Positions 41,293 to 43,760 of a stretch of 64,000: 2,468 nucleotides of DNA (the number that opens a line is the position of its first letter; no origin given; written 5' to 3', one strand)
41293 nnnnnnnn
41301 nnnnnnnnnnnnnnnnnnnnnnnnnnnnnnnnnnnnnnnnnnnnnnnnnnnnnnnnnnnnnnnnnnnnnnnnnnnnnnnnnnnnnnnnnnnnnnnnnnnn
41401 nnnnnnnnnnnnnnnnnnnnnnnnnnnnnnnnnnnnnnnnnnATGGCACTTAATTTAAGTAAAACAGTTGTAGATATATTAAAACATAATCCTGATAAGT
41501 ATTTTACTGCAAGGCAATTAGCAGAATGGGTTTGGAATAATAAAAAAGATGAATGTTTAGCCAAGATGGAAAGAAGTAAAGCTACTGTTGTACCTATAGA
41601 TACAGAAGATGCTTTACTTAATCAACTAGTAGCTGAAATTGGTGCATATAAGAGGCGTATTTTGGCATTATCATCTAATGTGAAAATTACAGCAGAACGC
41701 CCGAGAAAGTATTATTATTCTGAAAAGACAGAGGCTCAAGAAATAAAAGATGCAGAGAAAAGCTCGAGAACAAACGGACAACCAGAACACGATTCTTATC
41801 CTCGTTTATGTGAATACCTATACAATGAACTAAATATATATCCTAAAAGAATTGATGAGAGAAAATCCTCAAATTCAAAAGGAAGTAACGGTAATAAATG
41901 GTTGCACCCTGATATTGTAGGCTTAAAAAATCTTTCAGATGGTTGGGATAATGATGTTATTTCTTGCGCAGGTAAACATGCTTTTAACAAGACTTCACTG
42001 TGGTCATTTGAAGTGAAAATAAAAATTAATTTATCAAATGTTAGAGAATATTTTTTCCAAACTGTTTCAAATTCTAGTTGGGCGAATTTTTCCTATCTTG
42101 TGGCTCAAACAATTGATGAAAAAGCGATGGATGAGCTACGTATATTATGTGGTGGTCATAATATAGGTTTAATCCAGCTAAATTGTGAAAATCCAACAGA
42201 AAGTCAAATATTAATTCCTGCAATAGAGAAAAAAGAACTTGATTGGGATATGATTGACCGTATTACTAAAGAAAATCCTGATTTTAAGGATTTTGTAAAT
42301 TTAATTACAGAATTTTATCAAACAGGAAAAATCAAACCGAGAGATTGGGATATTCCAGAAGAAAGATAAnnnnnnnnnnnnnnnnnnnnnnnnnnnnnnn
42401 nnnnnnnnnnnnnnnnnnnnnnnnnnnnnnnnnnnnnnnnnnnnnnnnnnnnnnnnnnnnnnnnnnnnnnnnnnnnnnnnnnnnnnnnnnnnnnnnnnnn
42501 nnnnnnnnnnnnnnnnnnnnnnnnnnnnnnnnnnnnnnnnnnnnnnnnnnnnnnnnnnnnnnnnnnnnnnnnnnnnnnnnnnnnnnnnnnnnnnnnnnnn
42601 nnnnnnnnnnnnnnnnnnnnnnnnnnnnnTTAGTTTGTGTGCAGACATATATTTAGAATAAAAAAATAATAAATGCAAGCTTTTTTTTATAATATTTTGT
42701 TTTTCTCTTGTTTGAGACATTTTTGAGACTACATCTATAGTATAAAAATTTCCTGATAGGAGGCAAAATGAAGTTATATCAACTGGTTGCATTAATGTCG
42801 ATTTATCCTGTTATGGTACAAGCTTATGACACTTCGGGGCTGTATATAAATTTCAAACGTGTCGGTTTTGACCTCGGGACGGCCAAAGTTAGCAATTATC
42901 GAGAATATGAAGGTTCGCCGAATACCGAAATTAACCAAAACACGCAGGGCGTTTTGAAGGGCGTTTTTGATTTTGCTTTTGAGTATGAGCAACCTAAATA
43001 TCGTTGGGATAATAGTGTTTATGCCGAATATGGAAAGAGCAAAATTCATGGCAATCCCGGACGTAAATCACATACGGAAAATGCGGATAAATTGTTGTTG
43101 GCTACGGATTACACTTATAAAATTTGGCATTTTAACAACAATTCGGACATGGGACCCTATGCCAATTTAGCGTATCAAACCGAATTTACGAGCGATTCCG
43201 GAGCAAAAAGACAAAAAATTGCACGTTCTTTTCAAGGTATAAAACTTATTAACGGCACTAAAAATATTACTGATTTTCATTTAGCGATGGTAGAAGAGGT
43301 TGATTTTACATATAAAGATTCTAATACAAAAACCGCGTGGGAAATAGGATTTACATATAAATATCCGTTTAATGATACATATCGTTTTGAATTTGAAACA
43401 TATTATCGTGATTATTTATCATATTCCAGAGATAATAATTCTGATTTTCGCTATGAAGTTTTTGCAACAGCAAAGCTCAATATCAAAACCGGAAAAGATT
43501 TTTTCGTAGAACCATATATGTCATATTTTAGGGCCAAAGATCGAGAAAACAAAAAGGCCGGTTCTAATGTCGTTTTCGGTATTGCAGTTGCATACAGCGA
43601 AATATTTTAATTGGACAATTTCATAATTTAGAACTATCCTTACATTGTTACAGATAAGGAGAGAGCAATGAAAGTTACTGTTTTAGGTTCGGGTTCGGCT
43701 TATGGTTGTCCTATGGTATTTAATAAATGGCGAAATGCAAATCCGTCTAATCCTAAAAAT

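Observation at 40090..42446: Module D: an uncharacterised two-gene cassette (345-aa protein plus wHTH/PD-(D/E)xK-like 308-aa protein) next to the tRNA. Best candidate for an undescribed defence system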

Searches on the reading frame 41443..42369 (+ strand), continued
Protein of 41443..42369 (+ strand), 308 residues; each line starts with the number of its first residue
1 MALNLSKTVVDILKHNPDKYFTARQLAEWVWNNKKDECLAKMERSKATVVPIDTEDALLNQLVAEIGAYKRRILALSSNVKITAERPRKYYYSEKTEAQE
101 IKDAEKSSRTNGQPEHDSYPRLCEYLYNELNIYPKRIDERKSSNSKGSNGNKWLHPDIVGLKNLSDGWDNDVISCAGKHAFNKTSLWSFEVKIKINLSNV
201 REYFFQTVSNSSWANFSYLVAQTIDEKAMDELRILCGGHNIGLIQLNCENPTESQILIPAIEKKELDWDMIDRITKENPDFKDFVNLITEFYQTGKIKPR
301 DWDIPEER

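Call 89: get_annotated_region(hit=H19, flank=6000)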
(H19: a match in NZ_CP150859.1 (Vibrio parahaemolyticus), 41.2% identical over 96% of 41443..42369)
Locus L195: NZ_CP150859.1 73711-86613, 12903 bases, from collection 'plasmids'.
description: Vibrio parahaemolyticus strain vp-201806 plasmid pA-vp-201806, complete sequence
organism: Vibrio parahaemolyticus (NCBI taxid 670)
taxonomy: Bacteria; Pseudomonadota; Gammaproteobacteria; Vibrionales; Vibrionaceae; Vibrio; Vibrio parahaemolyticus
host: -; source: Penaeus vannamei,cell culture,Shrimp farm; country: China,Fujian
typing (MOB-suite, as given by PLSDB): conjugative; replicon rep_cluster_1134; relaxase MOBH; mating-pair formation MPF_F
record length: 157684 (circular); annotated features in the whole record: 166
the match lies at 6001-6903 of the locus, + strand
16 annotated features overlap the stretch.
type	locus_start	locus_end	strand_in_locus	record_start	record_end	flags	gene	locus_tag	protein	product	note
CDS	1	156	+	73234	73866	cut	-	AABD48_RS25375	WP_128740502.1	hypothetical protein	-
CDS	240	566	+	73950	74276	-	-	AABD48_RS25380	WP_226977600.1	hypothetical protein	-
CDS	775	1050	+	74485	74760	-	-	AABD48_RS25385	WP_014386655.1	hypothetical protein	-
CDS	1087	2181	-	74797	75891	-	-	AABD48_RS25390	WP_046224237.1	hypothetical protein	-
CDS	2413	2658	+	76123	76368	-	-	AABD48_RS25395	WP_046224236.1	hypothetical protein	-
CDS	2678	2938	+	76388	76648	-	-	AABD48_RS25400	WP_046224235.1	hypothetical protein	-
CDS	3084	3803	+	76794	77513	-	-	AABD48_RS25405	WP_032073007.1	hypothetical protein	-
CDS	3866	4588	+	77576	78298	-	-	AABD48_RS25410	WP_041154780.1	NYN domain-containing protein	-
CDS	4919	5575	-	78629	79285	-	-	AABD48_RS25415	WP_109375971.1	QnrS family quinolone resistance pentapeptide repeat protein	-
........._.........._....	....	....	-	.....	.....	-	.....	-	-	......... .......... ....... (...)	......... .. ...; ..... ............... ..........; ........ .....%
predicted_resistance_gene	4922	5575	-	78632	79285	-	qnrS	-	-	QnrS family quinolone resistance pentapeptide repeat protein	predicted by amrfinderplus; class QUINOLONE; identity 95.41%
CDS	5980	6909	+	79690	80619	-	-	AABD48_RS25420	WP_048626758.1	HrgA protein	-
CDS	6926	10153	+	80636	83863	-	-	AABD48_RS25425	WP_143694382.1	type I restriction endonuclease subunit R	-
CDS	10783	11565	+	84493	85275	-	-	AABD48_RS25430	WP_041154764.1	ParA family protein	-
CDS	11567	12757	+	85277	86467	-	-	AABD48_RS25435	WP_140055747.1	KorB domain-containing protein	-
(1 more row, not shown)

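Call 90: get_annotated_region(hit=H15, flank=6000)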
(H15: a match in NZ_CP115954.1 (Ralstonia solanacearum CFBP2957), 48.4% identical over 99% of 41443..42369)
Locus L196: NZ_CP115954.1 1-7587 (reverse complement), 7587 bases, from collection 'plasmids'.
description: Ralstonia solanacearum CFBP2957 plasmid pm01, complete sequence
organism: Ralstonia solanacearum CFBP2957 (NCBI taxid 859656)
taxonomy: Bacteria; Pseudomonadota; Betaproteobacteria; Burkholderiales; Burkholderiaceae; Ralstonia; Ralstonia solanacearum; Ralstonia solanacearum CFBP2957
host: -; source: Solanum lycopersicum; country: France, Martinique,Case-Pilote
typing (MOB-suite, as given by PLSDB): non-mobilizable
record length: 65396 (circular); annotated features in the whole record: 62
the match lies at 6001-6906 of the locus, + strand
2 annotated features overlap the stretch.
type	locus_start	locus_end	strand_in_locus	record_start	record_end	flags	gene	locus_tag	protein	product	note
CDS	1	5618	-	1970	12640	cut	-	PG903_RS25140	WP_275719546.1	hemagglutinin repeat-containing protein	-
CDS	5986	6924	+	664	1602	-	-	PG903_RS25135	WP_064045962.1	COG2958 family protein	-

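Call 92: fold_search(model_id=the predicted structure, library=viral)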
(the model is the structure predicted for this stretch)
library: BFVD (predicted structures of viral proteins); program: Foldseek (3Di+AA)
matches with E <= 10: 333; with E <= 0.001: 6
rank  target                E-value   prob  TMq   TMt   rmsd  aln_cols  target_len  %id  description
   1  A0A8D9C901            3.3e-05  1.00  0.31  0.42   4.8       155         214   13  Gp1.5 [uncultured marine phage]
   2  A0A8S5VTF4            3.8e-05  1.00  0.27  0.38   5.6       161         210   15  Uncharacterized protein [Ackermannviridae sp.]
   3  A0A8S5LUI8            7.9e-05  1.00  0.28  0.51   6.8       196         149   12  DNA repair protein MmcB-like [Podoviridae sp. ctrub15]
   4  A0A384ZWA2            2.9e-04  1.00  0.28  0.51   7.0       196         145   14  Putative MmcB-like DNA repair protein [Dickeya phage vB_DsoM_JA13]
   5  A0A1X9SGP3            6.1e-04  1.00  0.32  0.47   5.6       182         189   14  (no name in the UniProt tables at hand)
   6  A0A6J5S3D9            7.3e-04  1.00  0.31  0.50   4.9       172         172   16  Uncharacterized protein [uncultured Caudovirales phage]
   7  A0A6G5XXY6            2.7e-03  0.99  0.28  0.33   5.4       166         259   11  (no name in the UniProt tables at hand)
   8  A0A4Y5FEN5            3.0e-03  0.95  0.28  0.38   8.6       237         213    9  Uncharacterized protein [Lactobacillus phage 521B]
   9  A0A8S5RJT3            3.4e-03  0.98  0.29  0.43   8.3       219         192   10  DNA repair protein MmcB-like protein [virus sp. ctDJ83]
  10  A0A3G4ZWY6            5.0e-03  1.00  0.23  0.27   7.5       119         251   13  Ankyrin repeat protein [Faunusvirus sp.]
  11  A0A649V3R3            1.3e-02  0.51  0.26  0.30  22.6       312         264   12  (no name in the UniProt tables at hand)
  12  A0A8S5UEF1            1.5e-02  0.28  0.18  0.13  22.4       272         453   11  CDI toxin-like protein [Siphoviridae sp. ctdj515]
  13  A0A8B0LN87            2.1e-02  0.77  0.22  0.41   7.2       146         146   14  Uncharacterized protein [uncultured archaeal virus]
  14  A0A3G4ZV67            2.2e-02  0.98  0.24  0.28   7.3       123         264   17  Uncharacterized protein [Edafosvirus sp.]
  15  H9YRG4                3.2e-02  0.85  0.24  0.34   8.9       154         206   11  (no name in the UniProt tables at hand)
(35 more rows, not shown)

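Call 98: search_dna_similar(query=window:41443-42369:+, collection=plasmids, mode=protein, max_rows=40, rows=spread)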
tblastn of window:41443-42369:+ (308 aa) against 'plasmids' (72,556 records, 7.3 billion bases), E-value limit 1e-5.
Records with a match: 31; places in all: 34; records where one place covers at least 80% of the query: 14.
Best place of each record, by identity: <60% 31.
By first word of the organism name: Vibrio 6; Moellerella 6; Helicobacter 4; Candidatus 3; Ralstonia 2; Proteus 2; Shewanella 2; Clostridium 2; Escherichia 1; Alteromonas 1; and 2 more.
By predicted mobility (MOB-suite, as given by PLSDB): non-mobilizable 18; conjugative 12; mobilizable 1.
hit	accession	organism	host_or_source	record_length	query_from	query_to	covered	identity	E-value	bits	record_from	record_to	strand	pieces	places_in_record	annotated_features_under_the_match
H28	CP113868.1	Candidatus Megaera polyxenophila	Euplotes woodruffi,mixed host and ...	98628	1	304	99%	50.0%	3e-89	297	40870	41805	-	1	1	hypothetical protein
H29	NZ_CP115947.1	Ralstonia solanacearum MolK2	Musa sp.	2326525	3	306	99%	48.7%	6e-86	288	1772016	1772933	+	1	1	record has no annotation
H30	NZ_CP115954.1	Ralstonia solanacearum CFBP2957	Solanum lycopersicum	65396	3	306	99%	48.4%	2e-85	286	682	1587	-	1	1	COG2958 family protein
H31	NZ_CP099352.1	Escherichia marmotae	culture,Pooled sediment sample ...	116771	7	303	96%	41.6%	2e-56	203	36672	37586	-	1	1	none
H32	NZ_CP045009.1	Proteus terrae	a feces sample of swine origin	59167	9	303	96%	41.2%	2e-56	203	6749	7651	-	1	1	HrgA protein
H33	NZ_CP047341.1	Proteus terrae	a feces sample of swine origin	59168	9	303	96%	41.2%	2e-56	203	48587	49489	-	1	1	HrgA protein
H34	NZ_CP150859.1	Vibrio parahaemolyticus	Penaeus vannamei,cell culture,Shrimp ...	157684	9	303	96%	41.2%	2e-56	203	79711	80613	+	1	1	HrgA protein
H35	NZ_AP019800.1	Vibrio rotiferianus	-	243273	9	303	96%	41.2%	2e-56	203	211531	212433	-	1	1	HrgA protein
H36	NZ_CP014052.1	Vibrio alginolyticus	Environment,seawater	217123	3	303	98%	39.8%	1e-60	215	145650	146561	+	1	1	HrgA protein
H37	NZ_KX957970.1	Vibrio parahaemolyticus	shrimp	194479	9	303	96%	39.8%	2e-52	191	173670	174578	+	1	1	HrgA protein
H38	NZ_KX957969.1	Vibrio alginolyticus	shrimp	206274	9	303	96%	39.8%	2e-52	191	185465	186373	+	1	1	HrgA protein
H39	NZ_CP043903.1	Shewanella sp. LC6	-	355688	9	303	96%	39.8%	2e-52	191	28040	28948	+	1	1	HrgA protein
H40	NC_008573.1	Shewanella sp. ANA-3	-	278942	9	303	96%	39.3%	3e-22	204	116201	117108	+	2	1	none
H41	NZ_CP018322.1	Alteromonas macleodii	Trichodesmium erythraeum IMS101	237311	9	303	96%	37.3%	7e-51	187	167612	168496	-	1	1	HrgA protein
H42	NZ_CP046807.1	Vibrio alginolyticus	-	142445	115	303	61%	48.1%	4e-45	171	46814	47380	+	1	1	none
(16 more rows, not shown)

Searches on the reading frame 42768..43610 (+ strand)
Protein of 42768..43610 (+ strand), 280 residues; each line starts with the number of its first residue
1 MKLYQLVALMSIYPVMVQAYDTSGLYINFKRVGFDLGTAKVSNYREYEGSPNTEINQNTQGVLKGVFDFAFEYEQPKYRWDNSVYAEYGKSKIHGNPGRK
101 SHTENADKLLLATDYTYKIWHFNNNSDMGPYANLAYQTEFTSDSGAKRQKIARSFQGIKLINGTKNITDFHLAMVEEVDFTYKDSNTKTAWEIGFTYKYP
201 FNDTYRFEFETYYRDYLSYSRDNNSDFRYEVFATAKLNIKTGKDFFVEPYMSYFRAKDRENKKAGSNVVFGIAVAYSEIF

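Call 4: search_protein_families(library=pfam, proteins=[window:42768-43610:+], max_evalue=1)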
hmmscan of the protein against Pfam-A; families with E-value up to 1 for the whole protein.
window:42768-43610:+ (280 aa): 2 families
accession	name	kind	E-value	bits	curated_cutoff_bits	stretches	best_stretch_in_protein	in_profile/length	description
PF11276.14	DUF3078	-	1.3e-05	25.9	25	1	63-141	19-89/92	Protein of unknown function (DUF3078)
PF13505.12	OMP_b-brl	-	0.42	11.2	28.7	1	179-241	32-97/175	Outer membrane protein beta-barrel domain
